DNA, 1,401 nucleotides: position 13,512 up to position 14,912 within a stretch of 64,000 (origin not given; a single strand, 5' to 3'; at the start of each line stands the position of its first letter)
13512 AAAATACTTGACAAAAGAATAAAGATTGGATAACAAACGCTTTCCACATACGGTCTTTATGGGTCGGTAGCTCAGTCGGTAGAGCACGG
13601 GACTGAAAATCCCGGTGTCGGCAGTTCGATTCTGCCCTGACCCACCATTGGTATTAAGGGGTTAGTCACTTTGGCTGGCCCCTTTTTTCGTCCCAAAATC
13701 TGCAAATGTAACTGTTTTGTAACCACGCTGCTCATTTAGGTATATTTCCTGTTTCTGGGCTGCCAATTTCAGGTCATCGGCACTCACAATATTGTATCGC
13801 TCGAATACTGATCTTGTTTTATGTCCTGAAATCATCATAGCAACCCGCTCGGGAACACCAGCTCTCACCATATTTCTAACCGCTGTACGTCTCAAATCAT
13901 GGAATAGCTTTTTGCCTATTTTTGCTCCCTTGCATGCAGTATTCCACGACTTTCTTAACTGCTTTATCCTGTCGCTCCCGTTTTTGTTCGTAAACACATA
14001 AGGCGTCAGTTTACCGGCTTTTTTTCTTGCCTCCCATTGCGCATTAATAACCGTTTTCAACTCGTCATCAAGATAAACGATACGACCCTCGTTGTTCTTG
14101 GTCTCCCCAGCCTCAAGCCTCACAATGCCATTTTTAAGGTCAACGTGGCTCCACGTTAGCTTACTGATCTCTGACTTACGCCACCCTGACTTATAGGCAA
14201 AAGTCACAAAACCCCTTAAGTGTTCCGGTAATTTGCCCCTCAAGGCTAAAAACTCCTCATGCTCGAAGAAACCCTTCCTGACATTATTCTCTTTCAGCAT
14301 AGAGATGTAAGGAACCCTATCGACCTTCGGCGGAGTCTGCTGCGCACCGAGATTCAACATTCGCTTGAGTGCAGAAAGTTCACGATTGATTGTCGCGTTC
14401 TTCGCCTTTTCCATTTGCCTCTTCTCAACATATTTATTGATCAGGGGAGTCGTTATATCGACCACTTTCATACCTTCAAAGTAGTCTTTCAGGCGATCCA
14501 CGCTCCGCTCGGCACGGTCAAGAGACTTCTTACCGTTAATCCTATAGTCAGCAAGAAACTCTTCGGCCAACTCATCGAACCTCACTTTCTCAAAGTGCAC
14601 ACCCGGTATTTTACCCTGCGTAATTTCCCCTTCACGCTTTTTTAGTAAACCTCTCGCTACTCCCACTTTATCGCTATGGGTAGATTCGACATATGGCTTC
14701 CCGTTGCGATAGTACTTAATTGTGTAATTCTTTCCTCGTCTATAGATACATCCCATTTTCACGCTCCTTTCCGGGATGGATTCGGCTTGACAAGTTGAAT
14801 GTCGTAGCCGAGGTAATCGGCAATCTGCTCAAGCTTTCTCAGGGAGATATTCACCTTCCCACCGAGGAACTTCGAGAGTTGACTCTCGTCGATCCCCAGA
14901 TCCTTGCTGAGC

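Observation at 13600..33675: Integrative island of about 20 kb at tRNA-Phe, bounded by a 51-bp perfect / about 87-bp imperfect direct repeat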

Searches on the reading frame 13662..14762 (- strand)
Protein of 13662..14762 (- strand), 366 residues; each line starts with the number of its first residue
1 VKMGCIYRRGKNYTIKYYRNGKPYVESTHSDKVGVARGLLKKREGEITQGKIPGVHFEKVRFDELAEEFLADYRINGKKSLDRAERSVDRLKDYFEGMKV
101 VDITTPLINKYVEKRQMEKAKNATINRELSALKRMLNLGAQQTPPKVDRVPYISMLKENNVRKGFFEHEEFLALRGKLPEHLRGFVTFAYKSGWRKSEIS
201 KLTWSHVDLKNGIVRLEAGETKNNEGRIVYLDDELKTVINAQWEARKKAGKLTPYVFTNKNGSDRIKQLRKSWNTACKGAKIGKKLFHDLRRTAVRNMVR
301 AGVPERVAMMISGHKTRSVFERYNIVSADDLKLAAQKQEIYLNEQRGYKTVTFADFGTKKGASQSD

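Call 6: search_protein_families(library=pfam, proteins=[window:13662-14762:-], max_evalue=0.01)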
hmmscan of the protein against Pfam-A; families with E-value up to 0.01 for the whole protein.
window:13662-14762:- (366 aa): 3 families
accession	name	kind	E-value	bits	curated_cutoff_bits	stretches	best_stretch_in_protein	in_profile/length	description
PF00589.27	Phage_integrase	-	4.3e-24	85.7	27.1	1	177-325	19-167/172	Phage integrase family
PF13102.12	Phage_int_SAM_5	-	0.00018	22.3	22.3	1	62-140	2-83/98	Phage integrase SAM-like domain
PF02899.23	Phage_int_SAM_1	-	0.00019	22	22.3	1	79-135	17-75/83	Phage integrase, N-terminal SAM-like domain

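Call 14: find_encoding_contigs(protein=window:13662-14762:-, flank=10000, max_places=10)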
Protein window:13662-14762:- (366 aa): no gene with exactly this product is on record in the collection.

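Call 25: find_related_loci(query=window:13662-14762:-, collection=viral_contigs, flank=10000)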
Query window:13662-14762:- (366 aa) in viral_contigs; peptide patterns used: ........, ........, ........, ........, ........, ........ (x = any residue, [..] = any of these).
7 stretches matched a pattern; 5 encode a relative of the query (tblastn E <= 1e-3); 5 distinct loci.
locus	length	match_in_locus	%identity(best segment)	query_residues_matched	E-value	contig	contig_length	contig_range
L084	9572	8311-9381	63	1-363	5e-141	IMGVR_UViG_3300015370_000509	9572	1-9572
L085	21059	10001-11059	59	4-356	1e-136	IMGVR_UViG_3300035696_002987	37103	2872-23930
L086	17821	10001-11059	59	4-356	1e-136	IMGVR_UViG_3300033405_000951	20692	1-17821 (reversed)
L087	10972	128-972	70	47-327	8e-113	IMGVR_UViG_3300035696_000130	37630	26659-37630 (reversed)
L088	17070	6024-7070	36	15-345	2e-53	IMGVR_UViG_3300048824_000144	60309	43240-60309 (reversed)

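Call 41: search_protein_families(library=phrogs, proteins=[window:13662-14762:-], max_evalue=0.001)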
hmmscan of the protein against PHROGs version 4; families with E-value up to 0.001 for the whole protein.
window:13662-14762:- (366 aa): 4 families
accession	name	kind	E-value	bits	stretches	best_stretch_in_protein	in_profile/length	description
phrog_1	-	integration and excision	4e-53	182.6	1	8-347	119-456/611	integrase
phrog_216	-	integration and excision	9.9e-28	98.1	1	125-337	14-235/301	integrase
phrog_37709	-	unknown function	4e-07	31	1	117-213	13-108/116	-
phrog_35951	-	unknown function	6.7e-06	27.5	1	270-340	6-76/97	-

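Call 44: find_encoding_contigs(protein=window:13662-14756:-, flank=10000, max_places=10)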
Protein window:13662-14756:- (364 aa): 3 contigs read that carry it; 2 places shown.
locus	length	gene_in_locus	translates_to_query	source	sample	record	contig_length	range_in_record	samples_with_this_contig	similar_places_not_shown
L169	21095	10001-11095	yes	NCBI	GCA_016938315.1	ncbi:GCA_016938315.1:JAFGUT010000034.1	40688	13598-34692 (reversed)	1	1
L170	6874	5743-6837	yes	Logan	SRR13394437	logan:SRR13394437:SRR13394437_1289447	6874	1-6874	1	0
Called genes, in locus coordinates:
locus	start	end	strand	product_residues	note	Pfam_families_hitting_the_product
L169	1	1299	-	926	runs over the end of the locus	PF18019:Cas3_HD, PF00270:DEAD (faint), PF22590:Cas3-like_C_2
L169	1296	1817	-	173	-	PF00929:RNase_T, PF16473:Rv2179c-like (faint)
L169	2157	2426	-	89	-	-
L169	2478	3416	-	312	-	PF00294:PfkB, PF08543:Phos_pyr_kin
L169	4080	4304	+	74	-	-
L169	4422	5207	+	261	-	PF05013:FGase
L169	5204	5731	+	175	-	PF03412:Peptidase_C39, PF13529:Peptidase_C39_2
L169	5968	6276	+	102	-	-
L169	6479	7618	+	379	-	-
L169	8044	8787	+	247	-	PF04492:Phage_rep_O, PF09524:Phg_2220_C (weak)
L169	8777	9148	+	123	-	-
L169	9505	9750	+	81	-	PF12728:HTH_17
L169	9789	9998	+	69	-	PF12844:HTH_19, PF13560:HTH_31 (weak), PF13443:HTH_26, PF01381:HTH_3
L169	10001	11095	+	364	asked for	PF00589:Phage_integrase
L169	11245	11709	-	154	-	PF06271:RDD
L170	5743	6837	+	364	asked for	PF00589:Phage_integrase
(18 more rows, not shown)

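Call 57: search_solved_structures(query=window:13662-14756:-, max_evalue=0.001, show_alignments=1)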
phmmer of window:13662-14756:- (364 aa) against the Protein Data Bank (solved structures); distinct sequences matched with E-value up to 0.001: 1.
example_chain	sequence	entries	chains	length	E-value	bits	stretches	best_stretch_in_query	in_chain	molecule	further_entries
4a8e_A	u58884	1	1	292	5.5e-08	35.3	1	160-338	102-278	PROBABLE TYROSINE RECOMBINASE XERC-LIKE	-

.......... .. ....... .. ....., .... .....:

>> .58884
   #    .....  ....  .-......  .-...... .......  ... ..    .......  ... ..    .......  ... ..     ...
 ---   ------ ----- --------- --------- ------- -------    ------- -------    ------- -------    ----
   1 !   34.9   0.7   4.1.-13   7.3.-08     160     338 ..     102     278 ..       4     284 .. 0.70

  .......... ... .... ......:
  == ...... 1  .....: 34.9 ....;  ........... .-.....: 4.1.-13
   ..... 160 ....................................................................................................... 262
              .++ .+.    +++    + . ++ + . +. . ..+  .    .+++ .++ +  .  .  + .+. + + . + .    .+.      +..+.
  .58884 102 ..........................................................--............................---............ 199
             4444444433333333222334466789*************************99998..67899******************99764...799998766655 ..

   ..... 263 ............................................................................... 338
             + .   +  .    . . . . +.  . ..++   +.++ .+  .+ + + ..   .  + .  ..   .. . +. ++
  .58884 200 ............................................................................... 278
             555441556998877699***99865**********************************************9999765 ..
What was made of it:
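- On Integrase-mediated genomic island at a tRNA gene: The alignment to XerA 4a8e shows the R in the SGWRKSE motif, HDLRRT, GH and the Y in FERYNIV (call 57).
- The integrase has its catalytic residues (calls 6, 57).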

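Call 58: search_protein_families(library=ncbifam, proteins=[window:13662-14756:-], max_evalue=0.001)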
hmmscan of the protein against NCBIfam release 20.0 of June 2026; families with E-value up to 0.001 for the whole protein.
window:13662-14756:- (364 aa): 5 families
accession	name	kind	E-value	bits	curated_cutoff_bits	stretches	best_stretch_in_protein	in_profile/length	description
NF040815.2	recomb_XerA_Arch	equivalog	4e-21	75.8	220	1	76-330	14-260/263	site-specific tyrosine recombinase/integron integrase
TIGR02224.1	recomb_XerC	equivalog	1.9e-13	50.5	335.15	1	84-330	23-283/295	tyrosine recombinase XerC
TIGR02225.1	recomb_XerD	equivalog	3.9e-12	46.1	329.6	1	75-332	14-282/290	site-specific tyrosine recombinase XerD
NF001399.0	PRK00283.1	subfamily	3e-10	39.8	279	1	76-334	24-293/300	tyrosine recombinase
NF003462.0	PRK05084.1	equivalog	0.0007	18.4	267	0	187-335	204-355/360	tyrosine recombinase XerS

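Call 69: search_protein_families(library=pfam, proteins=[L084:213-602:+, L084:1002-1355:+, L084:1622-3136:-, L084:1505-2884:+, L084:2927-3478:+, L084:3475-4659:+, L084:4619-4852:+, L084:4906-5595:+, L084:5871-6377:+, L084:6380-8002:+], max_evalue=0.001)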
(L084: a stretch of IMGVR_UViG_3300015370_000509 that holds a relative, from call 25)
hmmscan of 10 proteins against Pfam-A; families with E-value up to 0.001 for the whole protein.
L084:213-602:+ (129 aa): 0 families

L084:1002-1355:+ (117 aa): 0 families

L084:1622-3136:- (504 aa): 0 families

L084:1505-2884:+ (459 aa): 1 family
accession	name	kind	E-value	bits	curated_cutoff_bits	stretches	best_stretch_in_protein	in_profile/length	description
PF05065.19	Phage_capsid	-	5.3e-32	111.8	24.2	1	187-453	10-278/280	Phage capsid family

L084:2927-3478:+ (183 aa): 1 family
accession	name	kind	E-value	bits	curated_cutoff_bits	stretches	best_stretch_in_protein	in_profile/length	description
PF04586.22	Peptidase_S78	-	1.6e-36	126.3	21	1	26-166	10-156/165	Caudovirus prohead serine protease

L084:3475-4659:+ (394 aa): 1 family
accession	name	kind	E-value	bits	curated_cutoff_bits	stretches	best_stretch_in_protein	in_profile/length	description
PF04860.17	Phage_portal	-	1.2e-94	317.6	39.1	1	44-378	1-321/321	Phage portal protein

L084:4619-4852:+ (77 aa): 1 family
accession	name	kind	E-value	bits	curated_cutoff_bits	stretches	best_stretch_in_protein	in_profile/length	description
PF12728.13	HTH_17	-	1.2e-06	29.1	27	1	23-71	1-49/51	Helix-turn-helix domain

L084:4906-5595:+ (229 aa): 2 families
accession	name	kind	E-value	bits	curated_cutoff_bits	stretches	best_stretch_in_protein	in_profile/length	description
PF13730.12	HTH_36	-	7e-14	51.8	25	1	23-76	3-55/55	Helix-turn-helix domain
PF00392.27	GntR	-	0.00028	20.9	27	0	32-81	11-59/64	Bacterial regulatory proteins, gntR family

L084:5871-6377:+ (168 aa): 2 families
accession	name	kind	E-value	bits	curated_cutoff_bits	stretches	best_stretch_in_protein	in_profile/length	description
PF01844.29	HNH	-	1.6e-11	44.6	21.4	1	70-116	1-46/47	HNH endonuclease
PF14279.12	HNH_5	-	1.7e-05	25.1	27.5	1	70-114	1-43/56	HNH endonuclease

L084:6380-8002:+ (540 aa): 3 families
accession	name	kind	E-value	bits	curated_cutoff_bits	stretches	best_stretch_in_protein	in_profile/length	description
PF20441.4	TerL_nuclease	-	5.8e-40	137.7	24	1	242-520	2-281/286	Terminase large subunit, endonuclease domain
PF03354.21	TerL_ATPase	-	3.2e-25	89.3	23.7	1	62-233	1-175/178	Terminase large subunit, ATPase domain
PF03237.21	Terminase_6N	-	0.00027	21.1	22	1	87-231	3-147/215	Terminase large subunit, T4likevirus-type, N-terminal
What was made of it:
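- Closest known: Phage-inducible chromosomal islands, including capsid-forming PICIs. Same: An integrase 63% identical occurs in a cf-PICI-like island (L084; calls 25, 69).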
